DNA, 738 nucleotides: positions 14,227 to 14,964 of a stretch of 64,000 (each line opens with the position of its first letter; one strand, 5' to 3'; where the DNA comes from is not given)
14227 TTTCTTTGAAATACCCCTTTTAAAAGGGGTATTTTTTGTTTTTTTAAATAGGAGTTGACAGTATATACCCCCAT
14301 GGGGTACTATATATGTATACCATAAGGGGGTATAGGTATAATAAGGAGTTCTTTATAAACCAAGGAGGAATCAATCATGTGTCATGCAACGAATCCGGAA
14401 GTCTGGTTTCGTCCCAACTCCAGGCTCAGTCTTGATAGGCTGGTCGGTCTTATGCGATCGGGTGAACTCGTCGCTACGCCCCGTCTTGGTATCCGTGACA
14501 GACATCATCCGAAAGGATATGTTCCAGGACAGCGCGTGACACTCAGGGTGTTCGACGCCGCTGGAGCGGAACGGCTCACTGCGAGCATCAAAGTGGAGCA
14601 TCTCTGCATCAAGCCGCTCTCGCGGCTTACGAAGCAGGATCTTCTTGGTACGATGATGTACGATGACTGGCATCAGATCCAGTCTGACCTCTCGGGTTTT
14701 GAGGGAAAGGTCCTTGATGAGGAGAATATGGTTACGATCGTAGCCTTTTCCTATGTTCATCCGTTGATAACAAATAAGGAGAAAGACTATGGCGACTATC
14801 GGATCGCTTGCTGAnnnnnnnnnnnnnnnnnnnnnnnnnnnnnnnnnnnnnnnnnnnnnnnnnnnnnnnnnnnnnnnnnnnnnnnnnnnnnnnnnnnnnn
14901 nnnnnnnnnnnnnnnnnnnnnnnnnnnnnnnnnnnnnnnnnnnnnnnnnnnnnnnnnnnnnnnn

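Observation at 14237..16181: CsoR/RcnR-family repressor lacking the canonical His ligand, next to trxB, with TACCC-N-GGGTA palindromes in two upstream regions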

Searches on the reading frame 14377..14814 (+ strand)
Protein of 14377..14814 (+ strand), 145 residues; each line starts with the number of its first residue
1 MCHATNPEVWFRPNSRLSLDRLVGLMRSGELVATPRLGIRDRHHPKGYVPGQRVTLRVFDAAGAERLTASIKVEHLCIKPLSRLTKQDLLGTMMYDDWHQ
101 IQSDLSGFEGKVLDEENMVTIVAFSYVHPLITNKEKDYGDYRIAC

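Call 5: search_protein_families(library=pfam, proteins=[window:14377-14814:+], max_evalue=0.01)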
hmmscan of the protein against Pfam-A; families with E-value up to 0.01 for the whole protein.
window:14377-14814:+ (145 aa): 0 families

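Call 18: search_protein_families(library=ncbifam, proteins=[window:14377-14814:+], max_evalue=0.1)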
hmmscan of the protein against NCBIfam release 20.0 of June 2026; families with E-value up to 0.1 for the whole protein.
window:14377-14814:+ (145 aa): 0 families

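Call 19: search_protein_families(library=pfam, proteins=[window:14377-14814:+], max_evalue=10)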
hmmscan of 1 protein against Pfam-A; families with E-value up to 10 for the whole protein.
window:14377-14814:+ (145 aa): 0 families

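Call 37: find_homologous_proteins(query=window:14377-14814:+, max_evalue=0.001)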
Query window:14377-14814:+ (145 aa): 1 proteins with E <= 0.001 among 68 candidates.
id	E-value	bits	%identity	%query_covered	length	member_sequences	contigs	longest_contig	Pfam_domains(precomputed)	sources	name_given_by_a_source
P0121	1.1e-93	329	100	100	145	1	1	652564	-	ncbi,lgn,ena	-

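Call 46: search_protein_representatives(protein=window:14377-14814:+)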
Query: 145 residues. Proteins with E-value up to 0.001 (for the whole library): 49; up to 1e-10: 36; up to 1e-30: 1. The best 49 are listed.
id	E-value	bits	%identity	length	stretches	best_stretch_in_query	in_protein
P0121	3.6e-94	328.9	100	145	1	1-145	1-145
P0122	4.5e-30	121.0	48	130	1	6-127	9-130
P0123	1.0e-26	110.1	49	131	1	3-125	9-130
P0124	1.5e-26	109.6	44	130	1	3-127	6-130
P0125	2.6e-25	105.5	43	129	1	7-127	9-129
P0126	1.7e-24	102.9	42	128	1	3-127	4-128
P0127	7.6e-24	100.8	42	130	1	5-127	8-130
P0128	9.7e-23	97.2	45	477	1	7-126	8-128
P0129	1.1e-22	97.0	45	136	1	3-127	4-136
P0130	1.2e-22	96.9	41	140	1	6-128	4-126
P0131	6.5e-22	94.5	40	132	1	6-127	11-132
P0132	1.1e-21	93.8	40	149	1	6-130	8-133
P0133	1.8e-21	93.1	43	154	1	2-129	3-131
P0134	2.3e-21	92.8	38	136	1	3-127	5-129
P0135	5.2e-21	91.6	48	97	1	32-127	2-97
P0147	1.2e-16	77.4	37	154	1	3-138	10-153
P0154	2.9e-13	66.5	37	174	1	2-125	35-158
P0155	1.1e-12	64.6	44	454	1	3-128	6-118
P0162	6.3e-08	49.2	30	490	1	5-128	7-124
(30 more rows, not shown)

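Call 47: search_protein_families(library=pfam, proteins=[P0128, P0155, P0162, P0122, P0123, P0130, P0147, P0154], max_evalue=0.01)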
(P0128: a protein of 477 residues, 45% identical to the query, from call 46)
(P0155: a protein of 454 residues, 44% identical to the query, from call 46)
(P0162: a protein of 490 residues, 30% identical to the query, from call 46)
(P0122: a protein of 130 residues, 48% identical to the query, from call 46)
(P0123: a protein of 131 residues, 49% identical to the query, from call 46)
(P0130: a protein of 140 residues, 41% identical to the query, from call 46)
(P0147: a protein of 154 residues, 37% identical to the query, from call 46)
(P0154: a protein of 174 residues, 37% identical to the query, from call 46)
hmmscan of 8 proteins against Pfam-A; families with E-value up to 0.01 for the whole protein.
P0128 (477 aa): 3 families
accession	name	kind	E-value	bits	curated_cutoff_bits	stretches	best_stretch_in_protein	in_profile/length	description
PF08501.16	Shikimate_dh_N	-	4.4e-09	36.9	27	1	183-256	11-83/83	Shikimate dehydrogenase substrate binding domain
PF01488.26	Shikimate_DH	-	1.5e-07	32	24.3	1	287-368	8-86/138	Shikimate / quinate 5-dehydrogenase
PF03435.24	Sacchrp_dh_NADP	-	0.0069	17.2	25.1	0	294-364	1-75/129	Saccharopine dehydrogenase NADP binding domain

P0155 (454 aa): 3 families
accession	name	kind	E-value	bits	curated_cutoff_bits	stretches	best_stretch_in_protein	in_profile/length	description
PF08501.16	Shikimate_dh_N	-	3.6e-09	37.2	27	1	163-236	11-83/83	Shikimate dehydrogenase substrate binding domain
PF01488.26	Shikimate_DH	-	4e-08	33.9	24.3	1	262-344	3-83/138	Shikimate / quinate 5-dehydrogenase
PF03435.24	Sacchrp_dh_NADP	-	0.00018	22.3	25.1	1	273-346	1-78/129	Saccharopine dehydrogenase NADP binding domain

P0162 (490 aa): 7 families
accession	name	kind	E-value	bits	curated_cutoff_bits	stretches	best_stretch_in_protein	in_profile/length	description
PF08501.16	Shikimate_dh_N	-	2.4e-09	37.8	27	1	183-257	10-83/83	Shikimate dehydrogenase substrate binding domain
PF01488.26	Shikimate_DH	-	4.9e-07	30.3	24.3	1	286-337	7-58/138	Shikimate / quinate 5-dehydrogenase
PF03435.24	Sacchrp_dh_NADP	-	9e-05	23.2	25.1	1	295-373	1-76/129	Saccharopine dehydrogenase NADP binding domain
PF02826.25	2-Hacid_dh_C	-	0.00037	20.3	25.1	1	284-333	28-77/178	D-isomer specific 2-hydroxyacid dehydrogenase, NAD binding domain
PF01262.27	AlaDh_PNT_C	-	0.00041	20.3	23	1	290-372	26-99/214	Alanine dehydrogenase/PNT, C-terminal domain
PF03807.23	F420_oxidored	-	0.00089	20.3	21.6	1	295-370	2-64/94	NADP oxidoreductase coenzyme F420-dependent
PF00106.31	adh_short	-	0.0086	16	26.6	0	294-342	2-54/195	short chain dehydrogenase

P0122 (130 aa): 0 families

P0123 (131 aa): 0 families

P0130 (140 aa): 0 families

P0147 (154 aa): 0 families

P0154 (174 aa): 0 families

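Call 48: find_encoding_contigs(protein=P0122, flank=4000, max_places=4)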
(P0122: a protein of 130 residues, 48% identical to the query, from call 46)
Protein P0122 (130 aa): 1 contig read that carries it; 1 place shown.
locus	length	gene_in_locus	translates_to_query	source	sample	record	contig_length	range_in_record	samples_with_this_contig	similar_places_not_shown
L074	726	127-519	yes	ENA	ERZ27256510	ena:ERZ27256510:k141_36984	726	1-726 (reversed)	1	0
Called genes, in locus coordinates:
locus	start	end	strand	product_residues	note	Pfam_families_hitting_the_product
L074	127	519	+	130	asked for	-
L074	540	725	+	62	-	?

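Call 50: find_encoding_contigs(protein=P0123, flank=4000, max_places=4)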
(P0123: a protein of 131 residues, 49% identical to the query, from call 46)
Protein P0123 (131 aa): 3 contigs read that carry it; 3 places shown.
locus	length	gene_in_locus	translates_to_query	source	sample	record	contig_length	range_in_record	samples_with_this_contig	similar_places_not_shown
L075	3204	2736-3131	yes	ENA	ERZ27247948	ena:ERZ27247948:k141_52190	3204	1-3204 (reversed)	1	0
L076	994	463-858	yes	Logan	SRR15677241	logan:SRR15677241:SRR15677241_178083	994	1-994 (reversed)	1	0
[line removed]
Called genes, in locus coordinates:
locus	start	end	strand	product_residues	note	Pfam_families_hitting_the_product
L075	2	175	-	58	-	?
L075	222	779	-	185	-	PF04205:FMN_bind (weak)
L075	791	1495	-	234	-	PF02424:ApbE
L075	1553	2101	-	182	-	-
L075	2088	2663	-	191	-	PF04542:Sigma70_r2, PF08281:Sigma70_r4_2, PF04545:Sigma70_r4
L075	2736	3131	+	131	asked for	-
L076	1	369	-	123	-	?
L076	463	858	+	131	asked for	-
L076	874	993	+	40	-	?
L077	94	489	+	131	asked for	-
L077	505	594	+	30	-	?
